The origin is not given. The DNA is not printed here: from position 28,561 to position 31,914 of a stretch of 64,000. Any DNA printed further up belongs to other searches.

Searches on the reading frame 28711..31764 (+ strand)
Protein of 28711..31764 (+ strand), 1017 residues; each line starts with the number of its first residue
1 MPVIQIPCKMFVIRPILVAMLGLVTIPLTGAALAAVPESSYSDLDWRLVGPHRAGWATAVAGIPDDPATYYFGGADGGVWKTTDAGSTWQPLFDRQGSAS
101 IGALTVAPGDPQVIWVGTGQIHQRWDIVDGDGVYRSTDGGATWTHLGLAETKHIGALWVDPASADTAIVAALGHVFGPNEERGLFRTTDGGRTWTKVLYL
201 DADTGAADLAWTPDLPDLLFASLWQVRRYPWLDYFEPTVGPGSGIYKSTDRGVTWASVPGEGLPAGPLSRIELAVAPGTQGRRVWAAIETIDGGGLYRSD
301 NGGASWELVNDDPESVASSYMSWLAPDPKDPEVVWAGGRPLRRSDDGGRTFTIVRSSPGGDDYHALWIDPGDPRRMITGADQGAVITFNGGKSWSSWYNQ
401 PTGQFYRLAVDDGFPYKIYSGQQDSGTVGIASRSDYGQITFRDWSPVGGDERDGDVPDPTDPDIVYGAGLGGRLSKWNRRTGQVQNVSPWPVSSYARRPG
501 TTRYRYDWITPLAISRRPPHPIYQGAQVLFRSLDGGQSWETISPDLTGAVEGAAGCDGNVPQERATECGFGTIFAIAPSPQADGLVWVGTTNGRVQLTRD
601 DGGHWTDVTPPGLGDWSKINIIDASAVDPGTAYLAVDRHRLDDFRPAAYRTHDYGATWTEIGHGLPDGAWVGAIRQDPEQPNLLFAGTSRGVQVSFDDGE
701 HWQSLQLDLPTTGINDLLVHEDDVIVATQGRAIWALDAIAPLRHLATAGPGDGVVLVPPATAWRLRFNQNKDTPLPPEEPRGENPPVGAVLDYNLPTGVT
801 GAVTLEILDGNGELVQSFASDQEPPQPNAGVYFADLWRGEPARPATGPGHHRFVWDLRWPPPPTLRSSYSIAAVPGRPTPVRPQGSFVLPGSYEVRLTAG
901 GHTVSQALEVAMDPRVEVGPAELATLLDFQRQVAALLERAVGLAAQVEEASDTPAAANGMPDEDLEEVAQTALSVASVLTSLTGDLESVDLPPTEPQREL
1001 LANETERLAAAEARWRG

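Call 66: search_protein_families(library=pfam, proteins=[window:28711-31764:+], max_evalue=0.00001)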
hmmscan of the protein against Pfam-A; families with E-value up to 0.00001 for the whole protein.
window:28711-31764:+ (1017 aa): 2 families
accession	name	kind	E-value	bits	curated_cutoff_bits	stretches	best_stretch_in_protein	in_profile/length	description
PF15902.12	Sortilin-Vps10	-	3.1e-24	86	33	1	133-258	3-112/446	Sortilin, neurotensin receptor 3,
PF02012.26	BNR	-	5.8e-13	47.2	27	0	134-144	1-11/12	BNR/Asp-box repeat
